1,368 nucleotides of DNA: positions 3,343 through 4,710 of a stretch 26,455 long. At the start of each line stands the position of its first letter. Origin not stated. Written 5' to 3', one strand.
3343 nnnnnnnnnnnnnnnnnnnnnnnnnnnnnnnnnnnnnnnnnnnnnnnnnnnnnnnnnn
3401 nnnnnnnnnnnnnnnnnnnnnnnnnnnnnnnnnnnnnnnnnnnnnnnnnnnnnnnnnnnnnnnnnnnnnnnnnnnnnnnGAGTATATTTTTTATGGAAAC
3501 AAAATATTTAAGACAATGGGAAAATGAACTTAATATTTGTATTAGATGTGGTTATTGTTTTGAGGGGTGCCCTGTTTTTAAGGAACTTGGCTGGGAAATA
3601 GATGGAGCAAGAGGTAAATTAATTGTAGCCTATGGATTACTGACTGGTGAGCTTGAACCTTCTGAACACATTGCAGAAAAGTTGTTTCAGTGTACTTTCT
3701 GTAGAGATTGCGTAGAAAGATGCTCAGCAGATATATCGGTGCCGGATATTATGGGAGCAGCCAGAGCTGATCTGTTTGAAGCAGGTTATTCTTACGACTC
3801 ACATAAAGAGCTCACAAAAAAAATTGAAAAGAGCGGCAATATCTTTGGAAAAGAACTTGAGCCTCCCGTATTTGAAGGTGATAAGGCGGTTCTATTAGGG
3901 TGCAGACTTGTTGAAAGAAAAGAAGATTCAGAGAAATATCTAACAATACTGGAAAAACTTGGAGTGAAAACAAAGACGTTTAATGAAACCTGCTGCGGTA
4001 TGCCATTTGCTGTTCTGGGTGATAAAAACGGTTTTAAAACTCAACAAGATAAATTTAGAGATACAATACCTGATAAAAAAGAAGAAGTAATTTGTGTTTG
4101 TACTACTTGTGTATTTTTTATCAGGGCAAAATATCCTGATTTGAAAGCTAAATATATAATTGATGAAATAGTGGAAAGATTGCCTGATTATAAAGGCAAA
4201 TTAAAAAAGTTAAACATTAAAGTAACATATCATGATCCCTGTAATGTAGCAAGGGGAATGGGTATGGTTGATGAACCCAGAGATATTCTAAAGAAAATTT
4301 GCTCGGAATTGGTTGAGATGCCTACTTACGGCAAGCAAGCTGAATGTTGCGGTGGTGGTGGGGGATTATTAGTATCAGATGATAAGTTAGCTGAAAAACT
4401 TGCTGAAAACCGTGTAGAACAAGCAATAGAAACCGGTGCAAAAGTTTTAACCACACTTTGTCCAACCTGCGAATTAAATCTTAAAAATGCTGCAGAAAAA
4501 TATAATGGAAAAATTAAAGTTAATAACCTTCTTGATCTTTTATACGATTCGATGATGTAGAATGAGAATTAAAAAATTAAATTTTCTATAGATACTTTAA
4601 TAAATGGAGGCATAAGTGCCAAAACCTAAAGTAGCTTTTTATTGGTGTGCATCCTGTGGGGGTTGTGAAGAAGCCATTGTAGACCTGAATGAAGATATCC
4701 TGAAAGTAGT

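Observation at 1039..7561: HdrA-less Mvh module: group 3c hydrogenase apparently coupled to a GlcD-type flavoprotein and an HdrD-like CCG protein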

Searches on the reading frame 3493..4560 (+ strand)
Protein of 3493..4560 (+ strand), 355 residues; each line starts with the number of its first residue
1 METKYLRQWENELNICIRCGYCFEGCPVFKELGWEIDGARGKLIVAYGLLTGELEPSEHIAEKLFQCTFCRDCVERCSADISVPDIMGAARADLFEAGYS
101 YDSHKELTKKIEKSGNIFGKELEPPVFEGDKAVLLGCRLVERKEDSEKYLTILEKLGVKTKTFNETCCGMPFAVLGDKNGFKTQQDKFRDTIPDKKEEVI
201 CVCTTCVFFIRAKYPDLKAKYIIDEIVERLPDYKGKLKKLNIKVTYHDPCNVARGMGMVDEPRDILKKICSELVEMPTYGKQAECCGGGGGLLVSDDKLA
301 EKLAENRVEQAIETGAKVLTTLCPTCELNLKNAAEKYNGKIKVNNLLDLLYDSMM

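Call 3: search_protein_families(library=pfam, proteins=[window:3493-4560:+])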
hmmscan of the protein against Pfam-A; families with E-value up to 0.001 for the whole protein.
window:3493-4560:+ (355 aa): 6 families
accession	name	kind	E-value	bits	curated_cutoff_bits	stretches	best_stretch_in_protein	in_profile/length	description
PF02754.22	CCG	-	4.3e-26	91.3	20.6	2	244-331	1-85/85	Cysteine-rich domain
PF13183.11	Fer4_8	-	1.4e-11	45.2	27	1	12-81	1-68/68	4Fe-4S dicluster domain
PF13237.11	Fer4_10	-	6.5e-08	32.8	25.5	1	11-77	4-52/53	4Fe-4S dicluster domain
PF13534.11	Fer4_17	-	3.3e-07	31.2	22.2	1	16-81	2-60/61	4Fe-4S dicluster domain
PF13187.11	Fer4_9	-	8.8e-05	22.9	27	0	59-80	29-50/52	4Fe-4S dicluster domain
PF12838.12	Fer4_7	-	9.2e-05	23.3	27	1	16-80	2-51/52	4Fe-4S dicluster domain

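Call 6: search_protein_families(library=ncbifam, proteins=[window:3493-4560:+], max_evalue=0.00001)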
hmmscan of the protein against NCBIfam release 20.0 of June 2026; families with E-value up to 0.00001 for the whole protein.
window:3493-4560:+ (355 aa): 12 families
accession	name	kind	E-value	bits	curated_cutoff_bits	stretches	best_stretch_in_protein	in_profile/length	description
NF004898.0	PRK06259.1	equivalog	7.5e-49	166.7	385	1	11-351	131-485/488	fumarate reductase (CoM/CoB) subunit TfrB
NF045670.1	quin_L_LdhH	equivalog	2.7e-38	131.7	800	2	146-350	485-705/706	L-lactate dehydrogenase (quinone) large subunit LdhH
NF045663.1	diclust_near_Sec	equivalog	5.8e-26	90.8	530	1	59-352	346-634/759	pyridine nucleotide-disulfide oxidoreductase/dicluster-binding protein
NF045796.1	DsrK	equivalog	3.1e-23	82.1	400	1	226-337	306-423/453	sulfate reduction electron transfer complex DsrMKJOP subunit DsrK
NF008369.0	PRK11168.1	equivalog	1.6e-20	73.4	278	1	146-335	185-385/401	anaerobic glycerol-3-phosphate dehydrogenase subunit C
NF045724.1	ferredox_TmcB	equivalog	3.9e-20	71.8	735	1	237-354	307-428/430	electron transfer complex ferredoxin TmcB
NF008434.0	PRK11274.1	equivalog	1.2e-19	70.6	333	2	8-91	17-99/409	glycolate oxidase subunit GlcF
NF045711.1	sulf_resp_HmcF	equivalog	9.4e-18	64.2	750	1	237-352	330-447/457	sulfate respiration complex iron-sulfur protein HmcF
TIGR03379.1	glycerol3P_GlpC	equivalog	8.4e-15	54.4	279.9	1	151-335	185-382/397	anaerobic glycerol-3-phosphate dehydrogenase subunit GlpC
TIGR03288.1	CoB_CoM_SS_B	equivalog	6.2e-10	38.8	345.15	1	238-332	140-239/290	CoB--CoM heterodisulfide reductase subunit B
TIGR03290.1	CoB_CoM_SS_C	equivalog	8.9e-10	38.7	160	1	14-116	2-97/144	CoB--CoM heterodisulfide reductase subunit C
TIGR00273.1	TIGR00273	equivalog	1.1e-08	34.5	444.8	1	12-106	292-384/432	LutB/LldF family L-lactate oxidation iron-sulfur protein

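Call 14: find_encoding_contigs(protein=window:3493-4560:+, flank=10000, max_places=4)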
Protein window:3493-4560:+ (355 aa): 20 contigs read that carry it; 4 places shown.
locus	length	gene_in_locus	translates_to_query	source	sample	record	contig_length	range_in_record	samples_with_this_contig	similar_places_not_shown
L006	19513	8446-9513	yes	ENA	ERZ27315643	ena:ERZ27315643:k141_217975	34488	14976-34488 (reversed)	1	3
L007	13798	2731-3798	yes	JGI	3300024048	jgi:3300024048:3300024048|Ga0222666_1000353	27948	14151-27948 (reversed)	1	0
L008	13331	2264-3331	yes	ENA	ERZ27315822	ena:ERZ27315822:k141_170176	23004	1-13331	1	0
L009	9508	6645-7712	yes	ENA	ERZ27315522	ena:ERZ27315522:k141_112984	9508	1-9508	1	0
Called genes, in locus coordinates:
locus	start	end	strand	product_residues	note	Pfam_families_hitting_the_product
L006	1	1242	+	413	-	?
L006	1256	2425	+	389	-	PF12838:Fer4_7 (faint), PF14697:Fer4_21 (faint), PF00037:Fer4 (faint), PF12797:Fer4_2 (faint), PF13183:Fer4_8, PF13187:Fer4_9 (weak)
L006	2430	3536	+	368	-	PF04432:FrhB_FdhB_C (weak), PF13484:Fer4_16 (faint), PF13534:Fer4_17 (faint), PF13237:Fer4_10 (faint), PF14697:Fer4_21 (faint), PF12838:Fer4_7 (weak), PF13183:Fer4_8, PF13187:Fer4_9 (weak), +2 more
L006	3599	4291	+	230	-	PF13183:Fer4_8 (faint), PF13534:Fer4_17 (faint), PF00037:Fer4 (faint), PF13484:Fer4_16 (faint), PF13237:Fer4_10, PF12838:Fer4_7, PF13187:Fer4_9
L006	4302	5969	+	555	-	PF00890:FAD_binding_2, PF01134:GIDA (weak), PF01266:DAO (weak), PF03486:HI0933_like (faint), PF07992:Pyr_redox_2 (weak), PF12831:FAD_oxidored (faint)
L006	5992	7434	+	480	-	PF01565:FAD_binding_4, PF02913:FAD-oxidase_C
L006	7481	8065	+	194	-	PF00037:Fer4 (faint), PF12797:Fer4_2 (faint), PF12837:Fer4_6 (faint), PF13183:Fer4_8, PF13534:Fer4_17, PF13237:Fer4_10, PF12838:Fer4_7, PF13187:Fer4_9 (weak), +1 more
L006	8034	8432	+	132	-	PF02662:FlpD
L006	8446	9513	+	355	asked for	PF13183:Fer4_8, PF13237:Fer4_10, PF13534:Fer4_17 (weak), PF02754:CCG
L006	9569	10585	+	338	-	PF01058:Oxidored_q6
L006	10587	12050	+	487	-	PF27537:HoxH, PF00374:NiFeSe_Hases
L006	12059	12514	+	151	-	PF01750:HycI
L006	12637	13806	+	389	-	PF08442:ATP-grasp_2, PF13549:ATP-grasp_5 (weak), PF24948:Citrate_synth_N, PF00549:Ligase_CoA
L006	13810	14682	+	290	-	PF02629:CoA_binding, PF13380:CoA_binding_2, PF13607:Succ_CoA_lig, PF00549:Ligase_CoA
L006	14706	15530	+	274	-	-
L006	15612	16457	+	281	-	PF05681:Fumerase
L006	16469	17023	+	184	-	PF05683:Fumerase_C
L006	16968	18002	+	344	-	PF00056:Ldh_1_N, PF02866:Ldh_1_C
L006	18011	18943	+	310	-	PF00056:Ldh_1_N, PF02866:Ldh_1_C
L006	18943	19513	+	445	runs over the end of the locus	PF09861:Lar_N, PF21113:LarA_C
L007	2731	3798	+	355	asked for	PF13183:Fer4_8, PF13237:Fer4_10, PF13534:Fer4_17 (weak), PF02754:CCG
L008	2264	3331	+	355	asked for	PF13183:Fer4_8, PF13237:Fer4_10, PF13534:Fer4_17 (weak), PF02754:CCG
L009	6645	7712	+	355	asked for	PF13183:Fer4_8, PF13237:Fer4_10, PF13534:Fer4_17 (weak), PF02754:CCG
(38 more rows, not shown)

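Call 15: search_protein_families(library=pfam, proteins=[L006:1-1242:+, L006:1256-2425:+, L006:2430-3536:+, L006:3599-4291:+, L006:4302-5969:+], max_evalue=0.001)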
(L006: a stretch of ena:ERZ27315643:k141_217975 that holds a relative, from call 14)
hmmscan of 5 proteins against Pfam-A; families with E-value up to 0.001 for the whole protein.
L006:1-1242:+ (413 aa): 11 families
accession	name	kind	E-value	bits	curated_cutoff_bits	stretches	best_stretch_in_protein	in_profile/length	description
PF07992.20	Pyr_redox_2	-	6e-10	39.4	26.1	1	1-317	9-287/291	Pyridine nucleotide-disulphide oxidoreductase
PF13237.11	Fer4_10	-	7.5e-10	39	25.5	2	344-390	5-53/53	4Fe-4S dicluster domain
PF12838.12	Fer4_7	-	2.5e-09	37.9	27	1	348-393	2-52/52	4Fe-4S dicluster domain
PF00037.32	Fer4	-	1.5e-07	31.3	21.1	2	373-393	2-22/24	4Fe-4S binding domain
PF13187.11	Fer4_9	-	2.4e-07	31.1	27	1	348-393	2-51/52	4Fe-4S dicluster domain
PF14697.11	Fer4_21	-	4.7e-07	30.3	35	1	342-391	2-53/59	4Fe-4S dicluster domain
PF12837.12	Fer4_6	-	1.3e-06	28.5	25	1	374-393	4-23/24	4Fe-4S binding domain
PF12797.12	Fer4_2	-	7.1e-05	23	24.5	0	373-391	4-22/22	4Fe-4S binding domain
PF13484.11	Fer4_16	-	0.00024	22.2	30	0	379-397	2-20/66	4Fe-4S double cluster binding domain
PF12831.13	FAD_oxidored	-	0.00039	20.3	27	0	1-33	8-40/416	FAD dependent oxidoreductase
PF13534.11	Fer4_17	-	0.00086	20.2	22.2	0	379-398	2-21/61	4Fe-4S dicluster domain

L006:1256-2425:+ (389 aa): 7 families
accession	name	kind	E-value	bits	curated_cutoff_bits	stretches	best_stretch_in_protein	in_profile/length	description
PF13183.11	Fer4_8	-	8.6e-08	33.1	27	1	257-336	3-68/68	4Fe-4S dicluster domain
PF00037.32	Fer4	-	3.3e-06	27.1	21.1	1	257-270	6-19/24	4Fe-4S binding domain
PF14697.11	Fer4_21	-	1.3e-05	25.7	35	0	309-334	27-53/59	4Fe-4S dicluster domain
PF12797.12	Fer4_2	-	1.3e-05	25.3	24.5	0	319-334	7-22/22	4Fe-4S binding domain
PF12838.12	Fer4_7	-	1.6e-05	25.7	27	1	258-335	1-51/52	4Fe-4S dicluster domain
PF13187.11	Fer4_9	-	1.7e-05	25.2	27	1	258-335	1-50/52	4Fe-4S dicluster domain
PF13237.11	Fer4_10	-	0.0002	21.7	25.5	0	254-333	4-53/53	4Fe-4S dicluster domain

L006:2430-3536:+ (368 aa): 12 families
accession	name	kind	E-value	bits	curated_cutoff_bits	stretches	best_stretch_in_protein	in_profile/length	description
PF13183.11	Fer4_8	-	1.1e-08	35.9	27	1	246-324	4-68/68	4Fe-4S dicluster domain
PF04432.18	FrhB_FdhB_C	-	4.3e-07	30.4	23.3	1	84-199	4-139/150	Coenzyme F420 hydrogenase/dehydrogenase, beta subunit C terminus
PF13534.11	Fer4_17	-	4.8e-07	30.7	22.2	0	246-324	1-60/61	4Fe-4S dicluster domain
PF12797.12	Fer4_2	-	5.7e-07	29.5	24.5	0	309-322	9-22/22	4Fe-4S binding domain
PF13237.11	Fer4_10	-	1.1e-06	28.9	25.5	0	308-322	7-21/53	4Fe-4S dicluster domain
PF14697.11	Fer4_21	-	1.9e-06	28.4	35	1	305-323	36-55/59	4Fe-4S dicluster domain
PF12838.12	Fer4_7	-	2.3e-06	28.4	27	1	246-324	1-52/52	4Fe-4S dicluster domain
PF13187.11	Fer4_9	-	6.4e-06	26.5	27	1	246-323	1-50/52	4Fe-4S dicluster domain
PF00037.32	Fer4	-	1.3e-05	25.2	21.1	1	310-324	8-22/24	4Fe-4S binding domain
PF13484.11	Fer4_16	-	3.3e-05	25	30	0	309-322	52-65/66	4Fe-4S double cluster binding domain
PF17179.9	Fer4_22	-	0.00047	21.4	27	0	306-324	77-95/95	4Fe-4S dicluster domain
PF13746.11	Fer4_18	-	0.00094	19.8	27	0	308-331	59-82/114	4Fe-4S dicluster domain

L006:3599-4291:+ (230 aa): 9 families
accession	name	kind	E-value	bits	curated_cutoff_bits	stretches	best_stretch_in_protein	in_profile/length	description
PF13187.11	Fer4_9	-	4.7e-10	39.8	27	1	112-164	1-50/52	4Fe-4S dicluster domain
PF13534.11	Fer4_17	-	1.9e-08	35.1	22.2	0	100-127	34-60/61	4Fe-4S dicluster domain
PF13237.11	Fer4_10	-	2.2e-08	34.3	25.5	1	112-162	8-53/53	4Fe-4S dicluster domain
PF12838.12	Fer4_7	-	2.5e-07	31.5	27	1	112-164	1-51/52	4Fe-4S dicluster domain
PF13484.11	Fer4_16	-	1.2e-06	29.7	30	1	151-197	2-48/66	4Fe-4S double cluster binding domain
PF13183.11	Fer4_8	-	3.5e-06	27.9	27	0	100-126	46-67/68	4Fe-4S dicluster domain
PF00037.32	Fer4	-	2.3e-05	24.4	21.1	0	150-165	7-22/24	4Fe-4S binding domain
PF00111.32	Fer2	-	4.6e-05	23.7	21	1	16-72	9-76/77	2Fe-2S iron-sulfur cluster binding domain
PF14697.11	Fer4_21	-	0.00068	20.2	35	0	112-165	7-56/59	4Fe-4S dicluster domain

L006:4302-5969:+ (555 aa): 8 families
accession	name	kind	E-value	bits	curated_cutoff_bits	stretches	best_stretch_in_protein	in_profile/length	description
PF00890.30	FAD_binding_2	-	4.7e-73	247.2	20.4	1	97-479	1-413/414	FAD binding domain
PF07992.20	Pyr_redox_2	-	4.3e-10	39.9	26.1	1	97-294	2-119/291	Pyridine nucleotide-disulphide oxidoreductase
PF01266.30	DAO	-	2.4e-07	31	27.9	1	97-243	1-128/353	FAD dependent oxidoreductase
PF01134.28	GIDA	-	1.1e-06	28.5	22.1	1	97-295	1-160/391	Glucose inhibited division protein A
PF03486.20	HI0933_like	-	2.4e-06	27.6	50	1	97-464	2-218/244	HI0933-like protein Rossmann domain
PF12831.13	FAD_oxidored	-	1.5e-05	24.9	27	1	97-126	1-30/416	FAD dependent oxidoreductase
PF01494.25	FAD_binding_3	-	8.6e-05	22.4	22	1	95-128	1-34/349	FAD binding domain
PF01946.23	Thi4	-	0.00014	21.7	26.2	0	95-127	17-51/235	Thi4 family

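Call 16: search_protein_families(library=ncbifam, proteins=[L006:1-1242:+, L006:1256-2425:+, L006:2430-3536:+, L006:3599-4291:+, L006:4302-5969:+], max_evalue=0.00001)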
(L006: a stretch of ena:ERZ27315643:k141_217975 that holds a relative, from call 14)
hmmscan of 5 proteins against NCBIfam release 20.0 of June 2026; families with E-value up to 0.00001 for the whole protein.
L006:1-1242:+ (413 aa): 22 families
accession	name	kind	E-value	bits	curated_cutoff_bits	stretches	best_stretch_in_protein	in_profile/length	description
NF040770.1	hetero_SS_HdrA2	exception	2.6e-93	313.6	1100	2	89-410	310-639/777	CoB-CoM heterodisulfide reductase HdrA2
NF041778.1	hetero_SS_HdrA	equivalog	3.8e-73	246.6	1400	2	89-408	320-647/771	ferredoxin:CoB-CoM heterodisulfide reductase subunit HdrA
NF041891.1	hdrA_Methbact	equivalog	1.7e-72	244.8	1300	2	87-407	305-631/762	ferredoxin:CoB-CoM heterodisulfide reductase subunit HdrA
TIGR01944.1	rnfB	subfamily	3.8e-08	33.1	68.7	1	339-397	106-163/190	RnfABCDGE type electron transport complex subunit B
NF040864.1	HgcB_ferredoxin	equivalog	6.9e-08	32.2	99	1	341-395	9-62/93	mercury methylation ferredoxin HgcB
NF041836.1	rnfB_Methano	equivalog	9.8e-08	31.7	445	1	348-392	143-186/265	Rnf electron transport complex subunit RnfB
NF005504.0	PRK07118.1-3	equivalog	1.6e-07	31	437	1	346-399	219-270/293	Fe-S cluster domain-containing protein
NF005505.0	PRK07118.1-4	equivalog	1.9e-07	30.8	378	1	348-392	143-186/265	Fe-S cluster domain-containing protein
NF043039.1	HgcAB_like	equivalog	3.7e-07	30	285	1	343-393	297-348/350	HgcAB-like fusion protein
TIGR02700.1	flavo_MJ0208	hypoth_equivalog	4.7e-07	29.3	251.35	1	317-395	116-195/234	dihydromethanopterin reductase (acceptor)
NF007203.0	PRK09624.1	equivalog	5e-07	29.9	171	1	338-393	43-97/105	pyuvate ferredoxin oxidoreductase subunit delta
TIGR02951.1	DMSO_dmsB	equivalog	6e-07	29.6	214.1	1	340-397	57-115/161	DMSO/selenate family reductase complex B subunit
TIGR02912.1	sulfite_red_C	equivalog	1.3e-06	27.7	324.1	1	345-397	168-221/314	sulfite reductase subunit C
NF006446.0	PRK08764.1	equivalog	2.1e-06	27.7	220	1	331-391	73-130/139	Rnf electron transport complex subunit RnfB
TIGR04041.1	activase_YjjW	hypoth_equivalog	2.9e-06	26.9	250.2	1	347-409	42-103/276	YjjW family glycine radical enzyme activase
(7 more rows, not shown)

L006:1256-2425:+ (389 aa): 5 families
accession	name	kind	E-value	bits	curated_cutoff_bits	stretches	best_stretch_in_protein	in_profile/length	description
NF004898.0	PRK06259.1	equivalog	1.9e-07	30.1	385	1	216-339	97-205/488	fumarate reductase (CoM/CoB) subunit TfrB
NF045670.1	quin_L_LdhH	equivalog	5.1e-06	25.1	800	0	313-351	347-385/706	L-lactate dehydrogenase (quinone) large subunit LdhH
TIGR01971.1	NuoI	subfamily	5.2e-06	26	113.05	0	321-344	82-106/121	NADH-quinone oxidoreductase, chain I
NF004537.0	PRK05888.1-3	equivalog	7.2e-06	25.6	163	0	226-271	41-82/204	NADH-quinone oxidoreductase subunit NuoI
NF038196.1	ferrodoxin_EFR1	subfamily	8.3e-06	26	75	0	316-335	180-199/242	EFR1 family ferrodoxin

L006:2430-3536:+ (368 aa): 8 families
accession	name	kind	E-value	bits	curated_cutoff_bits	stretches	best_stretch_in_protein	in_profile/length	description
NF004537.0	PRK05888.1-3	equivalog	1.1e-08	34.9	163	0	240-282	63-104/204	NADH-quinone oxidoreductase subunit NuoI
TIGR02936.1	fdxN_nitrog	equivalog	1.4e-06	28.3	80.55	0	241-259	66-84/91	ferredoxin III, nif-specific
NF006183.0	PRK08318.1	equivalog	1.4e-06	27.3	335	0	245-268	377-400/422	NAD-dependent dihydropyrimidine dehydrogenase subunit PreA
NF038196.1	ferrodoxin_EFR1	subfamily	2e-06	28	75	0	188-259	130-198/242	EFR1 family ferrodoxin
TIGR01971.1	NuoI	subfamily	2.9e-06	26.9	113.05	0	309-332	43-67/121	NADH-quinone oxidoreductase, chain I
NF007204.0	PRK09625.1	equivalog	4.1e-06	26.8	125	0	309-343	90-124/133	pyruvate flavodoxin oxidoreductase subunit delta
NF040829.1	sulfhyd_ShyB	equivalog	7.2e-06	25.2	690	0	232-273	212-256/334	NAD(P)-dependent hydrogenase/sulfhydrogenase 2 subunit beta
NF004541.0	PRK05888.2-2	equivalog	8.4e-06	25.7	217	0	236-259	51-75/168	NADH-quinone oxidoreductase subunit NuoI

L006:3599-4291:+ (230 aa): 12 families
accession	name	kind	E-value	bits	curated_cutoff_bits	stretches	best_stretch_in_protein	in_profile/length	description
TIGR01945.1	rnfC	subfamily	3.5e-09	35.7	245.95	1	112-168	364-421/435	RnfABCDGE type electron transport complex subunit C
NF004898.0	PRK06259.1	equivalog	5.5e-09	35.2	385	0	15-82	19-86/488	fumarate reductase (CoM/CoB) subunit TfrB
TIGR00384.1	dhsB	subfamily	6.3e-09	35.6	88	0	109-135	194-220/222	succinate dehydrogenase and fumarate reductase iron-sulfur protein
NF003454.1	PRK05035.1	equivalog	4.9e-08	31.9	345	1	110-168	366-427/556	electron transport complex subunit RsxC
TIGR00314.1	cdhA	equivalog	8e-08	30.5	781.3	1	110-167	398-455/784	CO dehydrogenase/acetyl-CoA synthase complex subunit alpha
TIGR01971.1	NuoI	subfamily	1.5e-07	31.1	113.05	1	112-168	43-100/121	NADH-quinone oxidoreductase, chain I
NF004616.0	PRK05950.1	subfamily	1.8e-07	30.5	228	0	107-136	200-229/238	succinate dehydrogenase iron-sulfur subunit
NF042909.1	FMH_DH_FwdF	exception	2.7e-07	30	375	1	112-169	16-75/336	tungsten-dependent formylmethanofuran dehydrogenase subunit FwdF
NF004540.0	PRK05888.2-1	equivalog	1.8e-06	27.6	215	1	102-171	37-109/139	NADH-quinone oxidoreductase subunit NuoI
NF040763.1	FeFe_hydrog_A6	exception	2.8e-06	26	765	0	112-167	146-206/571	NADH-dependent [FeFe] hydrogenase, group A6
TIGR00403.1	ndhI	equivalog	5.4e-06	26.1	302.35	1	112-167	63-120/183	NAD(P)H-quinone oxidoreductase subunit I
NF010590.0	PRK13984.1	equivalog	8.1e-06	24.2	946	1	111-145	190-224/611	putative oxidoreductase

L006:4302-5969:+ (555 aa): 44 families (the best 25 are shown)
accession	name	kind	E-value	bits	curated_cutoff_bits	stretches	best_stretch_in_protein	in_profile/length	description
NF004900.0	PRK06263.1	equivalog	5.3e-95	319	718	1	94-521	6-427/546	fumarate reductase (CoM/CoB) subunit TfrA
NF005866.0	PRK07803.1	equivalog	1e-80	271.7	819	2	94-354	7-277/631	fumarate reductase/succinate dehydrogenase flavoprotein subunit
TIGR01812.1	sdhA_frdA_Gneg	subfamily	5.5e-80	269.5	567.3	1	97-512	1-418/568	succinate dehydrogenase or fumarate reductase, flavoprotein subunit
TIGR00551.1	nadB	equivalog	2.1e-76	257.6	452.75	1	95-499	2-390/489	L-aspartate oxidase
NF005636.0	PRK07395.1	subfamily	2.6e-72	243.8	723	1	94-503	11-411/560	L-aspartate oxidase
NF005867.0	PRK07804.1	equivalog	1.6e-69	234.6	639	1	95-502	18-421/548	L-aspartate oxidase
NF004724.0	PRK06069.1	subfamily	8.2e-67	225.7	826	1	95-516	5-432/577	succinate dehydrogenase/fumarate reductase flavoprotein subunit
NF004820.0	PRK06175.1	equivalog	2e-65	221.3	472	1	95-521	4-407/433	L-aspartate oxidase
NF005978.0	PRK08071.1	equivalog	3.6e-63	213.8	621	1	95-497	3-387/514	L-aspartate oxidase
TIGR01813.1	flavo_cyto_c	subfamily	5.2e-63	213.3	285.45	2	97-381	1-293/444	flavocytochrome c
NF005701.0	PRK07512.1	equivalog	2.8e-62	210.7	528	1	94-502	8-401/516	L-aspartate oxidase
NF004613.0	PRK05945.1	equivalog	3e-62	211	824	1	95-519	3-435/575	succinate dehydrogenase/fumarate reductase flavoprotein subunit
TIGR01816.1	sdhA_forward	equivalog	2.1e-61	207.8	727.35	1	96-526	3-444/584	succinate dehydrogenase flavoprotein subunit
TIGR01176.1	fum_red_Fp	equivalog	8.5e-61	206.2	932.7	1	95-502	3-417/580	fumarate reductase (quinol) flavoprotein subunit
NF006567.0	PRK09077.1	equivalog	4.6e-60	203.3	629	1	92-492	5-403/537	L-aspartate oxidase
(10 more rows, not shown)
